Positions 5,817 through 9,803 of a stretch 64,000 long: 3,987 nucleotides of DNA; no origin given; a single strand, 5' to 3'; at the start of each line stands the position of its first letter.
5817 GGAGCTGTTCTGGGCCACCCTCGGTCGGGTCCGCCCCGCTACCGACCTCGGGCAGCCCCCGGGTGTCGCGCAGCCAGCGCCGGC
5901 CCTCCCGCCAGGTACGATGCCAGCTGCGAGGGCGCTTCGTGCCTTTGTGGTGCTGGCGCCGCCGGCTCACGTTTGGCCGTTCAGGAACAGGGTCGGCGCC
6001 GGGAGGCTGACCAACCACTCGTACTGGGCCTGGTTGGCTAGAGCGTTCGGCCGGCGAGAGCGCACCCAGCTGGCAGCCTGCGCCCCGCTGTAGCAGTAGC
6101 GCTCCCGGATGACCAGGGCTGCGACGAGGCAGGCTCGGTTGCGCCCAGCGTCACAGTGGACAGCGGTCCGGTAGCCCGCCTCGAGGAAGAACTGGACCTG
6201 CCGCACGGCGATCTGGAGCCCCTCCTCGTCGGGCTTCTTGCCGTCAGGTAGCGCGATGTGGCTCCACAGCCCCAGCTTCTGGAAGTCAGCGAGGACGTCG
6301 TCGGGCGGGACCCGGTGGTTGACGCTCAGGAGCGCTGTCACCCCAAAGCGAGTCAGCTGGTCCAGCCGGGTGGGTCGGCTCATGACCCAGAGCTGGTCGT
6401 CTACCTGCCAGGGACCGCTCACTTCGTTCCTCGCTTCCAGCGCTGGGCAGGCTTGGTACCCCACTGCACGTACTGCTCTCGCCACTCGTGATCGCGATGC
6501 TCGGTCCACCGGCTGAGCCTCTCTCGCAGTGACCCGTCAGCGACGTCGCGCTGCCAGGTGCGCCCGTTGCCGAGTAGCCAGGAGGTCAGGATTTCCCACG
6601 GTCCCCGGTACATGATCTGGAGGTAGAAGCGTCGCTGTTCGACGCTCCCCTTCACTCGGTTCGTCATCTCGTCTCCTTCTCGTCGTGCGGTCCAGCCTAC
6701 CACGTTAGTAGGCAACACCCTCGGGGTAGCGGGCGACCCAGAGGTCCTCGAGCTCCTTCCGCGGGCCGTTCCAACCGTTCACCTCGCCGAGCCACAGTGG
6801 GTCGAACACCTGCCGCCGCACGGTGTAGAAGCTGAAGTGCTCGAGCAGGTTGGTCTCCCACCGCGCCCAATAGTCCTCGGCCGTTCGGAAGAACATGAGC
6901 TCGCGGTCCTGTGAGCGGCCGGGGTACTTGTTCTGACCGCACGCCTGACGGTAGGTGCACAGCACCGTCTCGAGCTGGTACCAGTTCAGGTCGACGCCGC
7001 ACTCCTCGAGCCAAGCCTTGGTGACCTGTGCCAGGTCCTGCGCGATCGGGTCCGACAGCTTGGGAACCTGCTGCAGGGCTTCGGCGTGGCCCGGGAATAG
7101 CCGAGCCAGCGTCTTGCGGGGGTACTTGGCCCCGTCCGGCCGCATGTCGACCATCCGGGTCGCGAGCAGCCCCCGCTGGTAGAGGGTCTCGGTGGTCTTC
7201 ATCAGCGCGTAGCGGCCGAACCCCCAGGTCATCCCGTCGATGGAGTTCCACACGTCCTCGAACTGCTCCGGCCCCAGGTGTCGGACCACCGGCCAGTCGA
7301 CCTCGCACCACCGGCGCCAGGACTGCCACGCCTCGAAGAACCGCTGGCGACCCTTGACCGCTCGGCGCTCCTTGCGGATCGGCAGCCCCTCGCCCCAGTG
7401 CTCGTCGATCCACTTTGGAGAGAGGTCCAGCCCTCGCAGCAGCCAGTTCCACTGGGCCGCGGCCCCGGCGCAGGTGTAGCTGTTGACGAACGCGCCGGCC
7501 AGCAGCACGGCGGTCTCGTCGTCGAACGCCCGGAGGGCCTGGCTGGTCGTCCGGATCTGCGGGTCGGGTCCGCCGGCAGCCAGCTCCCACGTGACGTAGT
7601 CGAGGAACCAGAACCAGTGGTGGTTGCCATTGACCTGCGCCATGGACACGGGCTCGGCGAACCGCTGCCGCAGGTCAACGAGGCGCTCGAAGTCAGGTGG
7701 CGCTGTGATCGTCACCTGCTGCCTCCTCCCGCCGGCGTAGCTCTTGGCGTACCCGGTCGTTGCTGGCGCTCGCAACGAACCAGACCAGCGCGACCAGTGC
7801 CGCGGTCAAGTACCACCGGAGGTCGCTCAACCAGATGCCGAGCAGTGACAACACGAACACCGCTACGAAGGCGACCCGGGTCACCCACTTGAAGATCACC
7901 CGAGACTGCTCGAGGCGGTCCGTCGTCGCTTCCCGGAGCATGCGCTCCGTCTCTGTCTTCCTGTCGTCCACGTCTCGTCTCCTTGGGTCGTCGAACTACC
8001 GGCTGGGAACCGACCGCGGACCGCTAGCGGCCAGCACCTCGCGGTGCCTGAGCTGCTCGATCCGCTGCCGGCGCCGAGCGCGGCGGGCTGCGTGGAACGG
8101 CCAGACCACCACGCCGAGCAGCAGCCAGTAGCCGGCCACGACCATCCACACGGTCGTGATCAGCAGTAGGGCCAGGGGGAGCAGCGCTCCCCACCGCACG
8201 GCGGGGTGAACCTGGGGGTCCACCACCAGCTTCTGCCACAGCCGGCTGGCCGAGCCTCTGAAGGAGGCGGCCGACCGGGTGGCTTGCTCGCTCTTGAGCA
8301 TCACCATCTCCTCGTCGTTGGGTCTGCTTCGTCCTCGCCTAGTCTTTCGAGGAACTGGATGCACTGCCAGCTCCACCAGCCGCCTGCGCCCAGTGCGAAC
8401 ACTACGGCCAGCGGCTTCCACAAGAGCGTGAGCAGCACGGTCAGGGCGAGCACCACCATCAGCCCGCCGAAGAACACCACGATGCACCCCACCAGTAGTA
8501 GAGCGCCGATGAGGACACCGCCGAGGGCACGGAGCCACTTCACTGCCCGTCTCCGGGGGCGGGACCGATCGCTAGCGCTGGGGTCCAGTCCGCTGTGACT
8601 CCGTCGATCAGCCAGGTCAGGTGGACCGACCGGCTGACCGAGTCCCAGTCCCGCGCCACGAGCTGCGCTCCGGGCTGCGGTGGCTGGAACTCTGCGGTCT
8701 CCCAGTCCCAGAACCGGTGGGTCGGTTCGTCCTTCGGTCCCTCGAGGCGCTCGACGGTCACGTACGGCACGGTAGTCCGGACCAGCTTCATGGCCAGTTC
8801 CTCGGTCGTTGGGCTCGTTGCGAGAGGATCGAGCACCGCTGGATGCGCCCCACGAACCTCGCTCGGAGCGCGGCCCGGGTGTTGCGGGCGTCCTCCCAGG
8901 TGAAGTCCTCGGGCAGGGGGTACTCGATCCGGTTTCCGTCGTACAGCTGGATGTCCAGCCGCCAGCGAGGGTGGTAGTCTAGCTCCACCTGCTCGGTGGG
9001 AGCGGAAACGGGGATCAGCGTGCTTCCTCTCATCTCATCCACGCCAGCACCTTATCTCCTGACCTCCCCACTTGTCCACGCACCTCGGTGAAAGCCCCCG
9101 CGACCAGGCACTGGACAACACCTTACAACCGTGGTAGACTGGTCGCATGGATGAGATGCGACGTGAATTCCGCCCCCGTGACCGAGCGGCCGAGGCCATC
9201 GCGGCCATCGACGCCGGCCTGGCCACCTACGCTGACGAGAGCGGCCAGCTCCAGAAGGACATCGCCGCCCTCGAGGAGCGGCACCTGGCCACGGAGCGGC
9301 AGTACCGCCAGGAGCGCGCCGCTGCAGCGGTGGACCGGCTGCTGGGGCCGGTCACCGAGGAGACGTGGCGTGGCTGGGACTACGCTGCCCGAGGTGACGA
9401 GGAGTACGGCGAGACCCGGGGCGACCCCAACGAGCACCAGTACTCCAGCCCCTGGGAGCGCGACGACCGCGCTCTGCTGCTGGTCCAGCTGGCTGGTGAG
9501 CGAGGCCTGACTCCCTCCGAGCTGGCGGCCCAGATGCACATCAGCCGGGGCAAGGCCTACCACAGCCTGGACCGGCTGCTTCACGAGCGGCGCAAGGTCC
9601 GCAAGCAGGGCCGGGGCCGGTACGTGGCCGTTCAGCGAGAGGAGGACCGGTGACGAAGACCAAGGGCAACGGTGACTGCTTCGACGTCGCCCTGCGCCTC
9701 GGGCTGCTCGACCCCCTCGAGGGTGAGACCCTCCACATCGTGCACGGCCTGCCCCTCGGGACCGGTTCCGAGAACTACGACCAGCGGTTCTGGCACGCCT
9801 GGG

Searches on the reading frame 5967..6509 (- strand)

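Call 11: search_protein_families(library=pfam, proteins=[window:5967-6509:-], max_evalue=0.01)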
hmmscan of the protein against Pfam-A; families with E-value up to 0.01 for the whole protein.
window:5967-6509:- (180 aa): 5 families
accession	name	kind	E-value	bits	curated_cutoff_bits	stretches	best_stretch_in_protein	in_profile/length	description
PF00782.25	DSPc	-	2e-09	37.8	33.5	1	44-167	5-128/133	Dual specificity phosphatase, catalytic domain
PF22784.1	PTP-SAK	-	1.4e-07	32.1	27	1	34-156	6-143/153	Swiss Army Knife protein, DSP-PTPase phosphatase domain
PF22785.1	Tc-R-P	-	1.6e-06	29.1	27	1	49-133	16-101/106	Polymorphic toxin system, DSP-PTPase phosphatase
PF05706.17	CDKN3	-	0.00012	22.2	20.7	1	64-134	86-155/168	Cyclin-dependent kinase inhibitor 3 (CDKN3)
PF00102.32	Y_phosphatase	-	0.00095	19.3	20.9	1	112-167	169-229/234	Protein-tyrosine phosphatase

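Call 13: search_protein_families(library=phrogs, proteins=[window:5967-6509:-], max_evalue=0.01)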
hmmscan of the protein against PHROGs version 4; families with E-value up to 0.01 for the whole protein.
window:5967-6509:- (180 aa): 2 families
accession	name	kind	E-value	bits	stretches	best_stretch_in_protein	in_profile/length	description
phrog_10650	-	other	2e-07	31.6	1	114-168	109-166/169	dual specificity phosphatase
phrog_17568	-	DNA, RNA and nucleotide metabolism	0.0037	18.2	1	85-168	59-143/166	thymidylate synthase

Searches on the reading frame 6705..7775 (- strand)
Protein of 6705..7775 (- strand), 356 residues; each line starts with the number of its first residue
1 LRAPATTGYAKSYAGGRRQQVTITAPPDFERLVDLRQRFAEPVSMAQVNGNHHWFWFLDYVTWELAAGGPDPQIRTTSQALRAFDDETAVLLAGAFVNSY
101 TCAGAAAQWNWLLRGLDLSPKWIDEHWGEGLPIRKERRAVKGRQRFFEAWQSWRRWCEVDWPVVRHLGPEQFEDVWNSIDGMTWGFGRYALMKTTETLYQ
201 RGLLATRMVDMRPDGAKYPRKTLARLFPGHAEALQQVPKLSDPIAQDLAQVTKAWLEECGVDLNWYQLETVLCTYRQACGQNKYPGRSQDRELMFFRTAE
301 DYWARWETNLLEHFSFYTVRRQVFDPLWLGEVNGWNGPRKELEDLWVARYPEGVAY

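Call 11: search_protein_families(library=pfam, proteins=[window:6705-7775:-], max_evalue=0.01)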
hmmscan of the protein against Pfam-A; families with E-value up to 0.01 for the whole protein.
window:6705-7775:- (356 aa): 1 family
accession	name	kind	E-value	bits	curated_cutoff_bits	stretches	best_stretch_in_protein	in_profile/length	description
PF18724.6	ADDT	-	0.00046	20.4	26.2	1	136-277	87-227/232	Amino acid:DNA transferase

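Call 13: search_protein_families(library=phrogs, proteins=[window:6705-7775:-], max_evalue=0.01)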
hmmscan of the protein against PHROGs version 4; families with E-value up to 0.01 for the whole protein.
window:6705-7775:- (356 aa): 0 families

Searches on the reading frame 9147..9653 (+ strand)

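Call 11: search_protein_families(library=pfam, proteins=[window:9147-9653:+], max_evalue=0.01)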
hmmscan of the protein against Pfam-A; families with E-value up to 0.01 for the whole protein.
window:9147-9653:+ (168 aa): 4 families
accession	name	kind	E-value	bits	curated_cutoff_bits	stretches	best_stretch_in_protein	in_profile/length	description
PF16365.12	EutK_C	-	0.0015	18.9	27.5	1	115-155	9-48/52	Ethanolamine utilization protein EutK C-terminus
PF12840.13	HTH_20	-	0.0022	18.3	27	1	114-145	12-43/51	Helix-turn-helix domain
PF01022.26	HTH_5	-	0.0051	17.1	22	1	107-145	3-40/47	Bacterial regulatory protein, arsR family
PF13384.12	HTH_23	-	0.0052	17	24.6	1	105-144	4-41/50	Homeodomain-like domain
